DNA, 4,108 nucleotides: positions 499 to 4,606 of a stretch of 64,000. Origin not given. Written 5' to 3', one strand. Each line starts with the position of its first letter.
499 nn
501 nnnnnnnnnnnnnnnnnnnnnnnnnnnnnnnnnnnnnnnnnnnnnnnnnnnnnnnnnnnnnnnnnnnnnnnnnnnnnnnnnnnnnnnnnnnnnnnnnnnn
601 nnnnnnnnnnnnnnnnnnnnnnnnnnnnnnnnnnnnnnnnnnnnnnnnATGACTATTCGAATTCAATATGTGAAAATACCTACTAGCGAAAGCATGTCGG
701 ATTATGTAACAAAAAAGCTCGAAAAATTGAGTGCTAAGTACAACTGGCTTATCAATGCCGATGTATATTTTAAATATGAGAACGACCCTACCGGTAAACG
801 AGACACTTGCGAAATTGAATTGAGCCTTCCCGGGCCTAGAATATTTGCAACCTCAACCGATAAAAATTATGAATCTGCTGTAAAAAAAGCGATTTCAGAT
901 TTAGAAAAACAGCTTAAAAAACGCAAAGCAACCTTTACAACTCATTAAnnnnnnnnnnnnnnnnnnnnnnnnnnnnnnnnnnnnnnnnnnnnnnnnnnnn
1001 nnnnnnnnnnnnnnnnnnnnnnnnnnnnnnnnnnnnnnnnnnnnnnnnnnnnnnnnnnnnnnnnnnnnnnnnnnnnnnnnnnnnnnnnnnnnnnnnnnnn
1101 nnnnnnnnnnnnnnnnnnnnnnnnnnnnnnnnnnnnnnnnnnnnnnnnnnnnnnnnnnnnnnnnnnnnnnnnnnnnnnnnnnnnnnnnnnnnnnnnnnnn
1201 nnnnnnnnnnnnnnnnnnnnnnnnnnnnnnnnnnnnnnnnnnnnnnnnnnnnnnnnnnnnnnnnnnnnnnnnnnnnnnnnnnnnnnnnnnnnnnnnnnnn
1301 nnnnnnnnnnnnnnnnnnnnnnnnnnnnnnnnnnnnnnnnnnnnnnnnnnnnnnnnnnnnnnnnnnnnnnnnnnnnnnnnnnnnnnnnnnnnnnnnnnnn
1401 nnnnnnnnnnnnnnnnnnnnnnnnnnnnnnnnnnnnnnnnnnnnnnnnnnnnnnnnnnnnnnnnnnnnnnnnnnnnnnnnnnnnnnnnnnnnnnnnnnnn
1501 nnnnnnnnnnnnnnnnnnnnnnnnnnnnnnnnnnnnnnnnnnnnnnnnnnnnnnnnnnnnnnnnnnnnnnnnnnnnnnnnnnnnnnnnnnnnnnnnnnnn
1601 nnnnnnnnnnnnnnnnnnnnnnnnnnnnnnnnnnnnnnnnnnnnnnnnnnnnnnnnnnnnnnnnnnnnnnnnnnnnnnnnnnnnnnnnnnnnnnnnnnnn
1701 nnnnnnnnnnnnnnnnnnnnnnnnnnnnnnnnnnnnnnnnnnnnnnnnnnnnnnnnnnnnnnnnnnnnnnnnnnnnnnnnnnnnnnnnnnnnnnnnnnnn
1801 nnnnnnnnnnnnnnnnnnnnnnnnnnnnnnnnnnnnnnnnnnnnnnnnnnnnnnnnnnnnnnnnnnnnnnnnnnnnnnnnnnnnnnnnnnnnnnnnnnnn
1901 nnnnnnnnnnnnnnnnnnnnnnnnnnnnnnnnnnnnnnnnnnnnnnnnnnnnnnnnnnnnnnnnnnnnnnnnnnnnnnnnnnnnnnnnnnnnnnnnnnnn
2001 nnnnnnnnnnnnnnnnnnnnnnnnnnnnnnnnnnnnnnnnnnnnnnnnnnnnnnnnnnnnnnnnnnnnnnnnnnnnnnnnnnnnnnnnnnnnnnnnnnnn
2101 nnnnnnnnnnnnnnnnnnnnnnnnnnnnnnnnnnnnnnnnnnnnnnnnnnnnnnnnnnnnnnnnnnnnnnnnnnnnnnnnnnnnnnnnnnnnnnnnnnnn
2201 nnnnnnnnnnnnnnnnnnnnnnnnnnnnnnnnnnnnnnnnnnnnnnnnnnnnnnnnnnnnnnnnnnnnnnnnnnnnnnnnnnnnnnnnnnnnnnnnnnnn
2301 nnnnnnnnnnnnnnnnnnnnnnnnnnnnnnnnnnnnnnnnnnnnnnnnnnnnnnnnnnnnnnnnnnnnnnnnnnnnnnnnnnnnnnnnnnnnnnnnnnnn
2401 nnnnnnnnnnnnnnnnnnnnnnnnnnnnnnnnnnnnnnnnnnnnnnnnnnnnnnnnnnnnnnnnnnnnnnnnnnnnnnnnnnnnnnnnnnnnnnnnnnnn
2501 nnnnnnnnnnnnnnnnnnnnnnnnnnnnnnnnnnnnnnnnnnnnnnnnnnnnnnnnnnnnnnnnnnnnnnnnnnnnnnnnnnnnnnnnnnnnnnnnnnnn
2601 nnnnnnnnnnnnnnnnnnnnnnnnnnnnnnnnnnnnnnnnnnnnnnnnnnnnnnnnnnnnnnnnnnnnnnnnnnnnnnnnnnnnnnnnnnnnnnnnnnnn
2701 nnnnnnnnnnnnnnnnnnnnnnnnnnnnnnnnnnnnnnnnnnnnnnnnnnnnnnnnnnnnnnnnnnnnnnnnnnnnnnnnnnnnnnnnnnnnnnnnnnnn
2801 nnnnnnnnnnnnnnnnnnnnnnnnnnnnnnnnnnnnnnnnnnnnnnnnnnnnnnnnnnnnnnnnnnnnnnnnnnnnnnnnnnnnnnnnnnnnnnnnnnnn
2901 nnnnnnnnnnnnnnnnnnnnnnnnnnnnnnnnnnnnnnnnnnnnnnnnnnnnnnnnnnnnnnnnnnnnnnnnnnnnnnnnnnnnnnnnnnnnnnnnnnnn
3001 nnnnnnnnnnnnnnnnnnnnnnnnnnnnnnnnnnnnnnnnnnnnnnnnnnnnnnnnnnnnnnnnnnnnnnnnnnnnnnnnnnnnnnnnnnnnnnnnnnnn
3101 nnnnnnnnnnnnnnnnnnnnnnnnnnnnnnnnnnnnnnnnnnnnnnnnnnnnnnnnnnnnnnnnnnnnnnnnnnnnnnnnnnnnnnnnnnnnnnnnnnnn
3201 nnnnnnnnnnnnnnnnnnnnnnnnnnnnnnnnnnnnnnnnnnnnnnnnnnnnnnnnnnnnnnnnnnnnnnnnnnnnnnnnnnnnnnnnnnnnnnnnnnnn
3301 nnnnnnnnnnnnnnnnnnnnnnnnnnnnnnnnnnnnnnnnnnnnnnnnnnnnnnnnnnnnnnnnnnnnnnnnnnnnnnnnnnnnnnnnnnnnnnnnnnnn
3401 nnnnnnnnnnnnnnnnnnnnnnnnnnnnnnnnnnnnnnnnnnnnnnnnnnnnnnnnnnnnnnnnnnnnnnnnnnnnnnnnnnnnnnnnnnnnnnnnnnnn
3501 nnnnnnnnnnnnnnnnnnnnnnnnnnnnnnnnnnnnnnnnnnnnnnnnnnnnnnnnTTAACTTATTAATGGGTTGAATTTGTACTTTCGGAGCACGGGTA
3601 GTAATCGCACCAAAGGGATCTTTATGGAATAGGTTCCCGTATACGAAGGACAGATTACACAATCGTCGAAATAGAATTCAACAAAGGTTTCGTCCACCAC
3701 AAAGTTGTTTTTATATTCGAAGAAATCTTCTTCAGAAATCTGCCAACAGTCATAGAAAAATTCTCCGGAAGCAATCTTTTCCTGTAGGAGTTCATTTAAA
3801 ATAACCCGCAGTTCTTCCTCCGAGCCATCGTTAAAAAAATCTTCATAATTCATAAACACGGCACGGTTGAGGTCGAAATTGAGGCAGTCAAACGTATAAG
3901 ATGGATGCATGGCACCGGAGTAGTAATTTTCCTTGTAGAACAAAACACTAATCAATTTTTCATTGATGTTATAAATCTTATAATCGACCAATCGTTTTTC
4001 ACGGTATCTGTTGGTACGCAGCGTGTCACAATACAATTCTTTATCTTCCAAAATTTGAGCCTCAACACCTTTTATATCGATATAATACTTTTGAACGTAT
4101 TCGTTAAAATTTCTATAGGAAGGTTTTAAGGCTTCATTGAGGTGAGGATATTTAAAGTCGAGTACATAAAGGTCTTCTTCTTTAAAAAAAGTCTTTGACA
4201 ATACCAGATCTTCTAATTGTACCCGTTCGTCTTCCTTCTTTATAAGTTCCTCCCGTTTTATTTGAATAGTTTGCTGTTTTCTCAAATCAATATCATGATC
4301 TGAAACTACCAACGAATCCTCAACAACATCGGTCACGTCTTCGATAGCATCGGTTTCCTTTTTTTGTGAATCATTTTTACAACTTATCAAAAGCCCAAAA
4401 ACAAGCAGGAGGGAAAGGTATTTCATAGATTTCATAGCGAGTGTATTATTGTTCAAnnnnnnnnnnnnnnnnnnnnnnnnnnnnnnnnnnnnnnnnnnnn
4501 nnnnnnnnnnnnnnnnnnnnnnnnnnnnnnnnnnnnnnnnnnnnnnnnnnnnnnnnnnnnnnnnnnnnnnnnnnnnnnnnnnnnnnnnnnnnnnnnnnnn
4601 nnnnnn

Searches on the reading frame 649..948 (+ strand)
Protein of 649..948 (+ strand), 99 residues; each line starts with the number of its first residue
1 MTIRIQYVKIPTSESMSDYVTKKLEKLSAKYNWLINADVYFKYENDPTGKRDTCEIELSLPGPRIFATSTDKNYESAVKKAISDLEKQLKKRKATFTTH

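Call 63: search_protein_families(library=pfam, proteins=[window:649-948:+], max_evalue=0.01)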
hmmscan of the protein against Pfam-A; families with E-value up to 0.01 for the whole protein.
window:649-948:+ (99 aa): 1 family
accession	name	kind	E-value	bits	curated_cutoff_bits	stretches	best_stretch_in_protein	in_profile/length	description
PF02482.25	Ribosomal_S30AE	-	7.5e-18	65.5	23.7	1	3-94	1-85/88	Sigma 54 modulation protein / S30EA ribosomal protein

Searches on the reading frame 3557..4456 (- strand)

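Call 3: search_protein_families(library=pfam, proteins=[window:3557-4456:-], max_evalue=0.01)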
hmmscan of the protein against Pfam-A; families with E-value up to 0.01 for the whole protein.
window:3557-4456:- (299 aa): 2 families
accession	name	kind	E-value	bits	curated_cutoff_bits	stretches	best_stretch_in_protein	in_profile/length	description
PF11738.13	DUF3298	-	0.00019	22.7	24.1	1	205-281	1-82/84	Protein of unknown function (DUF3298)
PF13739.11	PdaC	-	0.009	17.6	29.1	0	92-186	3-94/95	Deacetylase PdaC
